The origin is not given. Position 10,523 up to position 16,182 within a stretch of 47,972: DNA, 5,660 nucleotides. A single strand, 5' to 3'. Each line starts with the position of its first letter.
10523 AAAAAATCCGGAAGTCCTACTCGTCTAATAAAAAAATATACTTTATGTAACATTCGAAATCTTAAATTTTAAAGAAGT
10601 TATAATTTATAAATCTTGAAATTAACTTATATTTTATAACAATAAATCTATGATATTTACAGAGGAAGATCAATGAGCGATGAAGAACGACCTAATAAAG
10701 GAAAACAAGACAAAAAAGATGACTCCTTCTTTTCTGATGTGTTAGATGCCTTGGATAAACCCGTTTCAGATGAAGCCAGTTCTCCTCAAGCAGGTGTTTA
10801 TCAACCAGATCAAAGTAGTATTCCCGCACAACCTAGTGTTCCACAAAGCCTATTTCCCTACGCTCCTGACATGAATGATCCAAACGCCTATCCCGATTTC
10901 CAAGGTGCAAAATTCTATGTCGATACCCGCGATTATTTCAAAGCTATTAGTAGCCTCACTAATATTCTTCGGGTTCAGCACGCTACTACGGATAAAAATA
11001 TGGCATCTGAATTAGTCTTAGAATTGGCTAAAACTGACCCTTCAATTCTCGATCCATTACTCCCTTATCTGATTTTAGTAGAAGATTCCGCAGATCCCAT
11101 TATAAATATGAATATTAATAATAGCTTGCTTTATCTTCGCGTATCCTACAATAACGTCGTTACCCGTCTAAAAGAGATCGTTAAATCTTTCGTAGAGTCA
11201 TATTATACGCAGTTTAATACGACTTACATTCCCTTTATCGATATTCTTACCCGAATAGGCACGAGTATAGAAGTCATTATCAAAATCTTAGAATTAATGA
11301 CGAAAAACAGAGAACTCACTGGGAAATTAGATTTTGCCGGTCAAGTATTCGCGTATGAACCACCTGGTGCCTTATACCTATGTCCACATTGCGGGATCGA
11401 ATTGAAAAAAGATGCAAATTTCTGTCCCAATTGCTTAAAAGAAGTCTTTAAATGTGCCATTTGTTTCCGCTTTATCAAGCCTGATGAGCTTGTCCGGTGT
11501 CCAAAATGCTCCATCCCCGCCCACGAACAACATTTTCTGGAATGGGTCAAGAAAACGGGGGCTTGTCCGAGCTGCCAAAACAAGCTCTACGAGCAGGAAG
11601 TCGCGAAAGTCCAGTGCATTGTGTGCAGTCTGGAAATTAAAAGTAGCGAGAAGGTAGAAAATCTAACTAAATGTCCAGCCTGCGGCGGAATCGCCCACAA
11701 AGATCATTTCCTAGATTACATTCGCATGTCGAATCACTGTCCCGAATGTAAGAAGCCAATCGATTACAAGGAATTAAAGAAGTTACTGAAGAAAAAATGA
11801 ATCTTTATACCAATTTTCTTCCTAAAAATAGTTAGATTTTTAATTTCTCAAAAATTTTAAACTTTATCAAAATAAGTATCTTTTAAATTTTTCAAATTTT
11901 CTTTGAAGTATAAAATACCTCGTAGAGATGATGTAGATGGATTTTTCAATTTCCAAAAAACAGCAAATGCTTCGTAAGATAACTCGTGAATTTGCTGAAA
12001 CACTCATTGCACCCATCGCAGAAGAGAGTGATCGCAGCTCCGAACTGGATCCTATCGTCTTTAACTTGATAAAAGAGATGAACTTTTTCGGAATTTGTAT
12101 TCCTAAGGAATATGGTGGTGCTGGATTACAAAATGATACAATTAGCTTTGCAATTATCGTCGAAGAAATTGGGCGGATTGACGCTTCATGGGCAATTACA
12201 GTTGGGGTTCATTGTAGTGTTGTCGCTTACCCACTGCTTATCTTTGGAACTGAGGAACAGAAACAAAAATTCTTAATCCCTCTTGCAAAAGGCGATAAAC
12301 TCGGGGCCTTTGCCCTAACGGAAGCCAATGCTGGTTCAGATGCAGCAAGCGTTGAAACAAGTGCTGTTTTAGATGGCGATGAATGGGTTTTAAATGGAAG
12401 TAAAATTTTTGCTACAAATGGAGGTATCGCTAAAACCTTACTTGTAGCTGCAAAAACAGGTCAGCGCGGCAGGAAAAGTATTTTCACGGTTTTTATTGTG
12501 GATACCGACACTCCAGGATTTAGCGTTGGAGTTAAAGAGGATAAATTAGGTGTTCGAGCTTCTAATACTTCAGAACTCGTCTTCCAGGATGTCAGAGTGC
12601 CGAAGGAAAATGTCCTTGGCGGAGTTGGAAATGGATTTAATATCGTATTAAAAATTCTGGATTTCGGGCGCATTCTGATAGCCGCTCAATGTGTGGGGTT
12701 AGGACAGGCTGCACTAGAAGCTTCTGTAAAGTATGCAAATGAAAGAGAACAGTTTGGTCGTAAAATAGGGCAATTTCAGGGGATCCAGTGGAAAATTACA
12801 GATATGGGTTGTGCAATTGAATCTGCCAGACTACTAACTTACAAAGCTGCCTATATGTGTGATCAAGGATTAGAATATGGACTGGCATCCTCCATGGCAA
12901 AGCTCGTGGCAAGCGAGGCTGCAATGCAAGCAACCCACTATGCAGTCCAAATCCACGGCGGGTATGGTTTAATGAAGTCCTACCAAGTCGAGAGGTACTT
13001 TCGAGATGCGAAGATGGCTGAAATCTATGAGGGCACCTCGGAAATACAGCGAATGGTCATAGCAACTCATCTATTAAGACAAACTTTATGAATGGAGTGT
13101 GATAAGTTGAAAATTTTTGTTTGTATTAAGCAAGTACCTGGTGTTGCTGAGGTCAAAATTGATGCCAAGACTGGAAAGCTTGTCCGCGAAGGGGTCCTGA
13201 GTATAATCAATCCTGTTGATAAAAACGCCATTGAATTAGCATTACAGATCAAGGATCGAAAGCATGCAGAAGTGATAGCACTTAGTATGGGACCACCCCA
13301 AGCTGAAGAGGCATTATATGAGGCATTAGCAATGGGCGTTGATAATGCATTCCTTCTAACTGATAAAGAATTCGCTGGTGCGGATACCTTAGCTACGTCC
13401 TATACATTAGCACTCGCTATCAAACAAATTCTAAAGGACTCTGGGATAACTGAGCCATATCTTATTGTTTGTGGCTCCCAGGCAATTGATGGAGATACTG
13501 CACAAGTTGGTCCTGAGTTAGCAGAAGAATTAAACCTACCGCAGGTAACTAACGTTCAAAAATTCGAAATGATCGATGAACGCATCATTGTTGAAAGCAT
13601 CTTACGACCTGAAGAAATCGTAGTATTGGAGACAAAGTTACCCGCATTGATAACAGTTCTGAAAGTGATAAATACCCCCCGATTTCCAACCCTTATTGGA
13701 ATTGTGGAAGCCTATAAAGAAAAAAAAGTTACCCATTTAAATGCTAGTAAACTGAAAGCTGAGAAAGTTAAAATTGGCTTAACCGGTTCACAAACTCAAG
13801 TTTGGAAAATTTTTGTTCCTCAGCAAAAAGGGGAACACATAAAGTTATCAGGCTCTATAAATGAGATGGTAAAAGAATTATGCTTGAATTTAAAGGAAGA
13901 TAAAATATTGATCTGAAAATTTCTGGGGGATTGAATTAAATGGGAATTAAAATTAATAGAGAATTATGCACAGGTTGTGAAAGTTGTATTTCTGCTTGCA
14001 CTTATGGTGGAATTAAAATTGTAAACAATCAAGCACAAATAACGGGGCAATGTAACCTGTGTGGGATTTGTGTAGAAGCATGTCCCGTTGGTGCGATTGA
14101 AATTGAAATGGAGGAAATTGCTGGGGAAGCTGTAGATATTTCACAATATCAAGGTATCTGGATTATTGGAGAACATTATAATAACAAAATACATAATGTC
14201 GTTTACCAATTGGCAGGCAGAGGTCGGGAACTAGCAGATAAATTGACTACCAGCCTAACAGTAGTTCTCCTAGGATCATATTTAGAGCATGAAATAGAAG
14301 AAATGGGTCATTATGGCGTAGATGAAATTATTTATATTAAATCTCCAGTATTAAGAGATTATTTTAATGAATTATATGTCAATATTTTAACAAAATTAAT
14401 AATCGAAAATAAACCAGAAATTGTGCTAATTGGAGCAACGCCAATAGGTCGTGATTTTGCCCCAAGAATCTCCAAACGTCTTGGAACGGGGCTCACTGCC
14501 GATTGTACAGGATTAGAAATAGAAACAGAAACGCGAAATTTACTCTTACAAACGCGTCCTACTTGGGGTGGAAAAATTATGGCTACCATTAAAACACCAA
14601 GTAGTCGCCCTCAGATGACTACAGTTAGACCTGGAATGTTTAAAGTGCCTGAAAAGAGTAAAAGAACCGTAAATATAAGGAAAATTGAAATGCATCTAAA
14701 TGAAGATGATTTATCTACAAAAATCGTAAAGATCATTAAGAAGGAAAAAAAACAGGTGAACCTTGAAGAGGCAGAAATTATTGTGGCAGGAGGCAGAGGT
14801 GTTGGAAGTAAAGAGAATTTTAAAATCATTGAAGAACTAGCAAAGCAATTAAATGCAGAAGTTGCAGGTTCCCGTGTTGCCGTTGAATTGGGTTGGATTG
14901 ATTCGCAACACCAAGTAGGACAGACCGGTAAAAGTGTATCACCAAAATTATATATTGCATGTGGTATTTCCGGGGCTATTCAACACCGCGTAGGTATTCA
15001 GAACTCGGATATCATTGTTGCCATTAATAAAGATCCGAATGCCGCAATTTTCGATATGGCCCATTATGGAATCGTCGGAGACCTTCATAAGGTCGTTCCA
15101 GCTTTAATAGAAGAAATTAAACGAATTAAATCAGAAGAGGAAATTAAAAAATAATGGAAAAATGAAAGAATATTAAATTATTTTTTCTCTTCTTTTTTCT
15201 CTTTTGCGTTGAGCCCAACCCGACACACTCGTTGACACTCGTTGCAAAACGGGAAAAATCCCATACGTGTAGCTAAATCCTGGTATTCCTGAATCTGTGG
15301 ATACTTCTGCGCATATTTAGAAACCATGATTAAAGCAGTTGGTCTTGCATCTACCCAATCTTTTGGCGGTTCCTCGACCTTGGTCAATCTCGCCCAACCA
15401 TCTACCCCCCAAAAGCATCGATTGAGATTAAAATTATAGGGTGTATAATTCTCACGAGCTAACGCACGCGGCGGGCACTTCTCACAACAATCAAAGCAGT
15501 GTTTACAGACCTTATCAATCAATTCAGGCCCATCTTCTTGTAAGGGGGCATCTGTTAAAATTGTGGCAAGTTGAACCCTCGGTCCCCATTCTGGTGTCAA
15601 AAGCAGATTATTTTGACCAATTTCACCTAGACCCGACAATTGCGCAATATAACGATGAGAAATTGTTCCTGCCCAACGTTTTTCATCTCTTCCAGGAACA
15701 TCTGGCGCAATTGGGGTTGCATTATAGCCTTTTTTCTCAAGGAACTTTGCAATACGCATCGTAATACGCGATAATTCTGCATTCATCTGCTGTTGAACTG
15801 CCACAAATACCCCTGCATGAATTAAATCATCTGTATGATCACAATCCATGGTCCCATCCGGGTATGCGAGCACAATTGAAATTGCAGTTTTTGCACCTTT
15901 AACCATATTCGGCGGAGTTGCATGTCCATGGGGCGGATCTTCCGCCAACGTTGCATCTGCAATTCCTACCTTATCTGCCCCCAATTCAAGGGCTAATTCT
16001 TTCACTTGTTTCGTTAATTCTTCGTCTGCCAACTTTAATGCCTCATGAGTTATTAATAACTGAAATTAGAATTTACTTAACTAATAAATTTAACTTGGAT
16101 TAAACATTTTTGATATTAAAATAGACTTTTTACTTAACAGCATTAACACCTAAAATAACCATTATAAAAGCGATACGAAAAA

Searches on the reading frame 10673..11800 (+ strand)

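Call 25: search_protein_families(library=pfam, proteins=[window:10673-11800:+], max_evalue=0.001)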
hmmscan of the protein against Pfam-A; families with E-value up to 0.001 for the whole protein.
window:10673-11800:+ (375 aa): 6 families
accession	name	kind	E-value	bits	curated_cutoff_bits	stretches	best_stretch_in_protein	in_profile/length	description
PF24460.1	DUF7575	-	3e-07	30.1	28.5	0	237-254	6-23/28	Domain of unknown function (DUF7575)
PF13639.12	zf-RING_2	-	6.3e-07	30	27.3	1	260-302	2-44/44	Ring finger domain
PF13240.11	Zn_Ribbon_1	-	1.3e-06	28.4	25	1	237-255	2-20/23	zinc-ribbon domain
PF12773.13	DZR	-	6.2e-06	26.7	27.3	1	237-279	1-44/45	Double zinc ribbon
PF13248.11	Zn_ribbon_3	-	1.1e-05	25.2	27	1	237-254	5-22/26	zinc-ribbon domain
PF17032.10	Zn_ribbon_15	-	4.6e-05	24.6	28.9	0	234-254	52-72/73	zinc-ribbon family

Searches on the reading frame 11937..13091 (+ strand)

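Call 26: search_protein_families(library=pfam, proteins=[window:11937-13091:+], max_evalue=0.001)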
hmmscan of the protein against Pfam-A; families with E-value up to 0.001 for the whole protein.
window:11937-13091:+ (384 aa): 6 families
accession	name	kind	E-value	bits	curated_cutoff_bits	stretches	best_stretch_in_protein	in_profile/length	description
PF00441.29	Acyl-CoA_dh_1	-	3.5e-51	173.7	22.4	1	231-379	1-149/150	Acyl-CoA dehydrogenase, C-terminal domain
PF02771.21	Acyl-CoA_dh_N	-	4.4e-32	111.2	22.9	1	7-120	2-113/113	Acyl-CoA dehydrogenase, N-terminal domain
PF02770.24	Acyl-CoA_dh_M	-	2.2e-27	95.5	33.3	1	124-219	1-97/97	Acyl-CoA dehydrogenase, middle domain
PF08028.16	Acyl-CoA_dh_2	-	7.5e-22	78.5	22.7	1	246-368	1-133/134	Acyl-CoA dehydrogenase, C-terminal domain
PF11794.13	HpaB_N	-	0.00026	21.1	35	1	151-227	179-269/270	4-hydroxyphenylacetate 3-hydroxylase N terminal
PF22924.1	ACOX_C_alpha1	-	0.00036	20.8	27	0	316-370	105-159/169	Acyl-CoA oxidase, C-alpha1 domain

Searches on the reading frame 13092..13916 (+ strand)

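Call 26: search_protein_families(library=pfam, proteins=[window:13092-13916:+], max_evalue=0.001)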
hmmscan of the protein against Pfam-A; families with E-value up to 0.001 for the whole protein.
window:13092-13916:+ (274 aa): 1 family
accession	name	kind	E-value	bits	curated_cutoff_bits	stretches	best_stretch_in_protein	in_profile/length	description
PF01012.27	ETF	-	2.2e-38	132.3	26.7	1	28-218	2-178/181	Electron transfer flavoprotein domain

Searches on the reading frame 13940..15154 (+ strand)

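Call 26: search_protein_families(library=pfam, proteins=[window:13940-15154:+], max_evalue=0.001)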
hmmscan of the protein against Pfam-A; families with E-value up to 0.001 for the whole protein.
window:13940-15154:+ (404 aa): 11 families
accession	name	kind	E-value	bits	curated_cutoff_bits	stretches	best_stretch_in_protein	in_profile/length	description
PF01012.27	ETF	-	6.5e-42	143.8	26.7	1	73-250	1-177/181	Electron transfer flavoprotein domain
PF00766.25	ETF_alpha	-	6.9e-37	125.7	27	1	274-354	1-81/81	Electron transfer flavoprotein FAD-binding domain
PF00037.32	Fer4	-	4.8e-11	42.4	21.1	2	36-54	6-24/24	4Fe-4S binding domain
PF12837.12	Fer4_6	-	8.3e-09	35.4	25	2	3-24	2-23/24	4Fe-4S binding domain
PF12838.12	Fer4_7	-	1.8e-08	35.2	27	1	37-60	1-24/52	4Fe-4S dicluster domain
PF13237.11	Fer4_10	-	3.8e-07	30.4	25.5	1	3-49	2-53/53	4Fe-4S dicluster domain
PF13484.11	Fer4_16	-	5.3e-07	30.7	30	1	37-59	1-22/66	4Fe-4S double cluster binding domain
PF12797.12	Fer4_2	-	6.6e-07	29.3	24.5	0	3-21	3-21/22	4Fe-4S binding domain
PF13187.11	Fer4_9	-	3e-06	27.6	27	1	10-53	2-52/52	4Fe-4S dicluster domain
PF14697.11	Fer4_21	-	9e-06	26.2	35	1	4-54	2-58/59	4Fe-4S dicluster domain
PF12800.12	Fer4_4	-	5.7e-05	23.6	24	0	8-23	2-17/17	4Fe-4S binding domain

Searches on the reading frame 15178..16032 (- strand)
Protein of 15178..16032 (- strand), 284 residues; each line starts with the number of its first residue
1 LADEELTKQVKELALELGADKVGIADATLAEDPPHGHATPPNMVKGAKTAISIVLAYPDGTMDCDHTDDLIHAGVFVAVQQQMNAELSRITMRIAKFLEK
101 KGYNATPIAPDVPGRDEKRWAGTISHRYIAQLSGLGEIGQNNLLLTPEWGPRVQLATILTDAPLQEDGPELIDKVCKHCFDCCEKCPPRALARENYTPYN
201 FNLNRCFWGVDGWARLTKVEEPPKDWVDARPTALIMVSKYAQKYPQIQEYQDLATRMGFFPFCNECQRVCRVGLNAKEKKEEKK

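Call 26: search_protein_families(library=pfam, proteins=[window:15178-16032:-], max_evalue=0.001)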
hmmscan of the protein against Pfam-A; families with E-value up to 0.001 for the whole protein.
window:15178-16032:- (284 aa): 0 families

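Call 29: search_protein_families(library=ncbifam, proteins=[window:15178-16032:-], max_evalue=0.00001)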
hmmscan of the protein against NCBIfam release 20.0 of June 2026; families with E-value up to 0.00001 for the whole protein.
window:15178-16032:- (284 aa): 2 families
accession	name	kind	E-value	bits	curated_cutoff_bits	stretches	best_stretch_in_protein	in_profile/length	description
TIGR02486.1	RDH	subfamily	1.7e-16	61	160.35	1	86-203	122-234/314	reductive dehalogenase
TIGR00276.1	TIGR00276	equivalog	8.6e-14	51.3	200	1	39-206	52-207/337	tRNA epoxyqueuosine(34) reductase QueG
